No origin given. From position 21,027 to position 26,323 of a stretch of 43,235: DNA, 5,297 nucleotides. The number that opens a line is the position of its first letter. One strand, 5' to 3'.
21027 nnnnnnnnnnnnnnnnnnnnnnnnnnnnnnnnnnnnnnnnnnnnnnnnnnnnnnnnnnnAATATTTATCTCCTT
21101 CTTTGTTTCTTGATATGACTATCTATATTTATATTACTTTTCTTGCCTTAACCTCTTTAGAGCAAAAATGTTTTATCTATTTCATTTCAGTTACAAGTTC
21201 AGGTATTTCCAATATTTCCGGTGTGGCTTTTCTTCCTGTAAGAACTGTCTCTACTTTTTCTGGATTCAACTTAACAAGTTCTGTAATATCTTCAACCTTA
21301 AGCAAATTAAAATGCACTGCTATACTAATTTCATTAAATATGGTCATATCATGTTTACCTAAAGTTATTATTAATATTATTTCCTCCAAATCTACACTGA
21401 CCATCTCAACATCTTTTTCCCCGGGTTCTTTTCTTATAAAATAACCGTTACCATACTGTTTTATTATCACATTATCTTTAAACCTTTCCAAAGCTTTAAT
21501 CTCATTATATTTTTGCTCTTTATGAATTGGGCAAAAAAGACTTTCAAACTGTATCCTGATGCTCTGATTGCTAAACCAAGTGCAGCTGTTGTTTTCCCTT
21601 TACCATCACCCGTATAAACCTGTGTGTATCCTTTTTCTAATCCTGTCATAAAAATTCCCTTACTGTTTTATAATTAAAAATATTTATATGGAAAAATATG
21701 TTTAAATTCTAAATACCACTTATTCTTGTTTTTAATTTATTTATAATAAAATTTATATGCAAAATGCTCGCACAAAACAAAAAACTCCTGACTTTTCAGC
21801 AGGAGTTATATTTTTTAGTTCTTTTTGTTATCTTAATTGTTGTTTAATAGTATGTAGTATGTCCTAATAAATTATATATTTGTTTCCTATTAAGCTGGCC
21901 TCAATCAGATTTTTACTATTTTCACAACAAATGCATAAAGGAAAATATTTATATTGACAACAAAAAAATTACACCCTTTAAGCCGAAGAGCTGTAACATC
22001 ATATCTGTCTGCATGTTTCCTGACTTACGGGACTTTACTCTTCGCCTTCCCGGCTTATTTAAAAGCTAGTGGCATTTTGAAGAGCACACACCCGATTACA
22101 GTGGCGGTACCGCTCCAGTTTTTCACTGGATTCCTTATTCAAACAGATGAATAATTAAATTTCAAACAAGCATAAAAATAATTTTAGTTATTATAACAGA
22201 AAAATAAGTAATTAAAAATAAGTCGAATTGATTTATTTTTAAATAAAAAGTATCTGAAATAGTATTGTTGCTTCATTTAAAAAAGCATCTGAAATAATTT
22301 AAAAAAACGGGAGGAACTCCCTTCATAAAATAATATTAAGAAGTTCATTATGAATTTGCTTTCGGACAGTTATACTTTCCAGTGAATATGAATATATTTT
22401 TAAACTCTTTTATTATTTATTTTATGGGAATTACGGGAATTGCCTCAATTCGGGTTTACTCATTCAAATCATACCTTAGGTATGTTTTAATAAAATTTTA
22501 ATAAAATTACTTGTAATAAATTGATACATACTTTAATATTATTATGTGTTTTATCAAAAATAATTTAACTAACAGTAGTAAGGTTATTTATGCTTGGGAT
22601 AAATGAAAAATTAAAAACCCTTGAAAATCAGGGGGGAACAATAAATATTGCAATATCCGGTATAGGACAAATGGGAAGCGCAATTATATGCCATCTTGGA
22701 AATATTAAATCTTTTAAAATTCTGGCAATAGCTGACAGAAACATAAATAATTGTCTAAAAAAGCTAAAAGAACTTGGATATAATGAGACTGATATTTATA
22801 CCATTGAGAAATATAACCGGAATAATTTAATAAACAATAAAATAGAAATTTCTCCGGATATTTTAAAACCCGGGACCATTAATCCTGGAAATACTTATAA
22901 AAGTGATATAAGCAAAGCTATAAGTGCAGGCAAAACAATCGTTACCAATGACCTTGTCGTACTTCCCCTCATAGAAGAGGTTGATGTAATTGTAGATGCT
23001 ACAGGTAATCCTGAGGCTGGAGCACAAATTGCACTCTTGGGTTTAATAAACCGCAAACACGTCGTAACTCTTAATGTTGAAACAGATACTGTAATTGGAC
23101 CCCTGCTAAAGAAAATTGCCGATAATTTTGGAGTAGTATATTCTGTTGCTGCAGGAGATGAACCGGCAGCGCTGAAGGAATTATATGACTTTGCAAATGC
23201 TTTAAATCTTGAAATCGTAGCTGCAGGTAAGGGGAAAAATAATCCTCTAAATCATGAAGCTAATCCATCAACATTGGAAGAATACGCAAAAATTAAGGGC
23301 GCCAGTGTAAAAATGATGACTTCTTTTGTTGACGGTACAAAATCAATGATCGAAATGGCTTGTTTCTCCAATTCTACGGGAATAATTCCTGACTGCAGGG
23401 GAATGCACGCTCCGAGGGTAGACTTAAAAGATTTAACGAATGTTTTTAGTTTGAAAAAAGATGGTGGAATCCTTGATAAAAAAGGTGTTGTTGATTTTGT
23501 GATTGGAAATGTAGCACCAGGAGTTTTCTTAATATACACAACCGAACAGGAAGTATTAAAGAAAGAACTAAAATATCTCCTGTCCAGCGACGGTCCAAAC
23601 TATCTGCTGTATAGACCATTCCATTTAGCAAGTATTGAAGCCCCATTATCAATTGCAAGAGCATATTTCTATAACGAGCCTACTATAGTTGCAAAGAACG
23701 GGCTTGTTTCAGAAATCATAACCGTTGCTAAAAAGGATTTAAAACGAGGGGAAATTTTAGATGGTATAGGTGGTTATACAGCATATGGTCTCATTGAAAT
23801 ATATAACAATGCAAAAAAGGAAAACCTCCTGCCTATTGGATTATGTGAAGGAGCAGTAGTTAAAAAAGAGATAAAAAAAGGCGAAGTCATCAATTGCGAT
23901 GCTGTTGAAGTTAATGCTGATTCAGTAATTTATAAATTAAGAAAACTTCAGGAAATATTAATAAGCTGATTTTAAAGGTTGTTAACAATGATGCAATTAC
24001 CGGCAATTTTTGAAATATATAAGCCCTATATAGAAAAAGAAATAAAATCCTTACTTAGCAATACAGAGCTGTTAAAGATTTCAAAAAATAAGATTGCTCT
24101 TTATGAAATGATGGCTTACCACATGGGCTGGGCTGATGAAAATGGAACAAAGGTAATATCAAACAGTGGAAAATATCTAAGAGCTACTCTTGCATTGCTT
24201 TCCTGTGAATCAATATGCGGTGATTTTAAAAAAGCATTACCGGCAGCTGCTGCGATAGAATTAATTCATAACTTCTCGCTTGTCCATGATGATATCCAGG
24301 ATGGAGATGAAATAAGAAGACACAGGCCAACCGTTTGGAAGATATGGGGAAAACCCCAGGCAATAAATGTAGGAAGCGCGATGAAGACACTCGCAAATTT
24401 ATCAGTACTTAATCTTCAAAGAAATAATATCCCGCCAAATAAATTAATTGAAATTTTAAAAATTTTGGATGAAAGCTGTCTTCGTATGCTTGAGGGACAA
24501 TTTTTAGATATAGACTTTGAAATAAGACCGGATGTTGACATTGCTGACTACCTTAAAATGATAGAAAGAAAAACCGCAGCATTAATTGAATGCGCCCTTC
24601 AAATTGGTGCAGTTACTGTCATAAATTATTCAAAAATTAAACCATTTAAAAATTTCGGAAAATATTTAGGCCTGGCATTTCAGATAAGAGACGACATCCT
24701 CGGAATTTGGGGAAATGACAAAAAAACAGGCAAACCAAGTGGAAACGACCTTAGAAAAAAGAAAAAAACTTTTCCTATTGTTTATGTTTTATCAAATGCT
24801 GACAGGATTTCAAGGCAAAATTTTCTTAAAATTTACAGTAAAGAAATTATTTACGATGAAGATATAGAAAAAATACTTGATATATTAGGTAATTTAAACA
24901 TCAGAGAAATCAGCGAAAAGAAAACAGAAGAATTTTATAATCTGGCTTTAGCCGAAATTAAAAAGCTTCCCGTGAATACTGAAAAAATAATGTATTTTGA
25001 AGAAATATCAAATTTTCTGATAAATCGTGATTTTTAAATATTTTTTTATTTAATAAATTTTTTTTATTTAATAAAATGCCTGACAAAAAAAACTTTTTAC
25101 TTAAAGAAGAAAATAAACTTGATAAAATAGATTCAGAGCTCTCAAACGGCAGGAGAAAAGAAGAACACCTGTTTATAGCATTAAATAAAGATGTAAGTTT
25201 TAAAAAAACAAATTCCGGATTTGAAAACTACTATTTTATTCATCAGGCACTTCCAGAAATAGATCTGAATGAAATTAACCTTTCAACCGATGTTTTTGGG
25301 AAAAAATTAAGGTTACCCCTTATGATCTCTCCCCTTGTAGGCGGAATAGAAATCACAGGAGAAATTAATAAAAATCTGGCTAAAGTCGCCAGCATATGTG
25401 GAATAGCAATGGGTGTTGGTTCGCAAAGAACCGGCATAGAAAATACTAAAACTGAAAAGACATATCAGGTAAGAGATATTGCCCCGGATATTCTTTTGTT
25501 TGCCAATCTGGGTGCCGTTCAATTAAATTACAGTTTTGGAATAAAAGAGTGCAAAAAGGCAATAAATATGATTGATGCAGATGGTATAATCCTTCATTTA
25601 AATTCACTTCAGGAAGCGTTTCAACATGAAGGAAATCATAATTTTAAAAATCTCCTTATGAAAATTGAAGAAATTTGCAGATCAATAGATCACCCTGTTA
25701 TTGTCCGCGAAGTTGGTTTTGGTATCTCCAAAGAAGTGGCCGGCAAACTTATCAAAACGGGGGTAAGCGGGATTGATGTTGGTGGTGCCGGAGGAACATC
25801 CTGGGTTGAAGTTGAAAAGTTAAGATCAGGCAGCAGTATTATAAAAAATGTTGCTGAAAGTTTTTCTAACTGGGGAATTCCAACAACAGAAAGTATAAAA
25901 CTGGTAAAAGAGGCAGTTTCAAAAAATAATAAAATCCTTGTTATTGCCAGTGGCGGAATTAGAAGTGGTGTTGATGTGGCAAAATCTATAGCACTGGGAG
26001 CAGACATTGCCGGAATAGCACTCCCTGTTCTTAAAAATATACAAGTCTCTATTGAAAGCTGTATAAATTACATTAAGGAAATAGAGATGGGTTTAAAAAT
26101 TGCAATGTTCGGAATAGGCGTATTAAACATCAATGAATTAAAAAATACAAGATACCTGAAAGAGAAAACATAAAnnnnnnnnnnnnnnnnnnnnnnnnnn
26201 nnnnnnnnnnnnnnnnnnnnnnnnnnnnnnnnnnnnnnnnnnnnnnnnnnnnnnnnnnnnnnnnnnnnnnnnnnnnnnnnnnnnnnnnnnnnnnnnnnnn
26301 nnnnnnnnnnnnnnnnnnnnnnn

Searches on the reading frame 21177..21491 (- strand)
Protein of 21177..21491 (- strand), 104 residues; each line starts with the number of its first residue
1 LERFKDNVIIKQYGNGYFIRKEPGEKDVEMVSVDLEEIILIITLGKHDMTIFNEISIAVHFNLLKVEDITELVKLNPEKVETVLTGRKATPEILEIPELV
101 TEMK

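Call 8: search_protein_families(library=pfam, proteins=[window:21177-21491:-], max_evalue=1e-8)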
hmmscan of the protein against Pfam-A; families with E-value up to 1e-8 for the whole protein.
window:21177-21491:- (104 aa): 1 family
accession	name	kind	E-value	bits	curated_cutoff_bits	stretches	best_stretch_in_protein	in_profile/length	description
PF02572.21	CobA_CobO_BtuR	-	1.3e-18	68.2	25.7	1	7-104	55-154/172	ATP:corrinoid adenosyltransferase BtuR/CobO/CobP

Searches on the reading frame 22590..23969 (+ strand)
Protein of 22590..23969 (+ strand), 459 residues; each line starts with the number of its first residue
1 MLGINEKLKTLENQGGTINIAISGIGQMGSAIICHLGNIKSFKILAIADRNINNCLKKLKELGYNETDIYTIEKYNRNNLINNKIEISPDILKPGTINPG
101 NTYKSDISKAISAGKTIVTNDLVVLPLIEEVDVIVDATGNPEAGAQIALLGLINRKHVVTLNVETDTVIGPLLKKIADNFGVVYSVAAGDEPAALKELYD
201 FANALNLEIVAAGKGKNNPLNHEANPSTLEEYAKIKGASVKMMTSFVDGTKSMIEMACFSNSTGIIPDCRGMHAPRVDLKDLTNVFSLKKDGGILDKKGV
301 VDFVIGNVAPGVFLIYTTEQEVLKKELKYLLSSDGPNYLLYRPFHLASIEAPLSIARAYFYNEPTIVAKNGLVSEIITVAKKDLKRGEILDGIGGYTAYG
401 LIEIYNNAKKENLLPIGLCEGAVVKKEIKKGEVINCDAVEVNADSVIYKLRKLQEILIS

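Call 9: search_protein_families(library=pfam, proteins=[window:22590-23969:+], max_evalue=1e-8)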
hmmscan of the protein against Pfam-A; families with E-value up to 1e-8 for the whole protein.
window:22590-23969:+ (459 aa): 1 family
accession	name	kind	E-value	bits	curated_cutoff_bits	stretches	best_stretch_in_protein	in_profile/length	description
PF21135.2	DRL_cat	-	2.6e-60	203.6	27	1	189-351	1-164/164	Oxidoreductase DRL, catalytic domain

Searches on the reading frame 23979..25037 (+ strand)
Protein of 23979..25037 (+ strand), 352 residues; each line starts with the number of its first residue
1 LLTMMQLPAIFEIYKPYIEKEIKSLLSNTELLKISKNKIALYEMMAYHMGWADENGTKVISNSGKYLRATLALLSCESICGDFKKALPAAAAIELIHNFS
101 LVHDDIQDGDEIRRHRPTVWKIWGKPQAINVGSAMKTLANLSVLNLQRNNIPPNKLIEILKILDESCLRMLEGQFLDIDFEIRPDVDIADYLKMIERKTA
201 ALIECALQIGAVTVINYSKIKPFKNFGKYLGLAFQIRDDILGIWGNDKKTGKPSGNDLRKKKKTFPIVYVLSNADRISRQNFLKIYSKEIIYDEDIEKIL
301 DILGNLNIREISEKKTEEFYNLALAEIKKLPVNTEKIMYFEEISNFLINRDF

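Call 9: search_protein_families(library=pfam, proteins=[window:23979-25037:+], max_evalue=1e-8)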
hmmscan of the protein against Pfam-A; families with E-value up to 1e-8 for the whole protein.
window:23979-25037:+ (352 aa): 1 family
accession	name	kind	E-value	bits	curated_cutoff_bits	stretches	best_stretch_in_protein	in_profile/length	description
PF00348.22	polyprenyl_synt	-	4.2e-64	216.6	27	1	52-302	4-250/251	Polyprenyl synthetase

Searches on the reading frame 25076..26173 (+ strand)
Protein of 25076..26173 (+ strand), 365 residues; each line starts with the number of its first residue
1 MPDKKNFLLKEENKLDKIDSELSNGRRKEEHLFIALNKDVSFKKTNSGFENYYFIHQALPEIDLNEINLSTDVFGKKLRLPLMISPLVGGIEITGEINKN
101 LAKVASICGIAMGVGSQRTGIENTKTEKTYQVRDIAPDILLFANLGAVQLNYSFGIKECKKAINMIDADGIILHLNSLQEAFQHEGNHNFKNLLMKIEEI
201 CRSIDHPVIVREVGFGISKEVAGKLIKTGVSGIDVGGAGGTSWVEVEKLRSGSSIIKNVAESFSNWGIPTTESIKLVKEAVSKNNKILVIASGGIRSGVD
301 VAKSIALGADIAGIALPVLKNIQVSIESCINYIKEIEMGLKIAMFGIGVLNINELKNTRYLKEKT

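Call 9: search_protein_families(library=pfam, proteins=[window:25076-26173:+], max_evalue=1e-8)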
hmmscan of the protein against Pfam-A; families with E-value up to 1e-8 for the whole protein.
window:25076-26173:+ (365 aa): 1 family
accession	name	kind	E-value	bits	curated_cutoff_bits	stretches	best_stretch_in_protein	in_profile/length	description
PF01070.24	FMN_dh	-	3.1e-22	79.5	24.9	1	195-358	208-346/350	FMN-dependent dehydrogenase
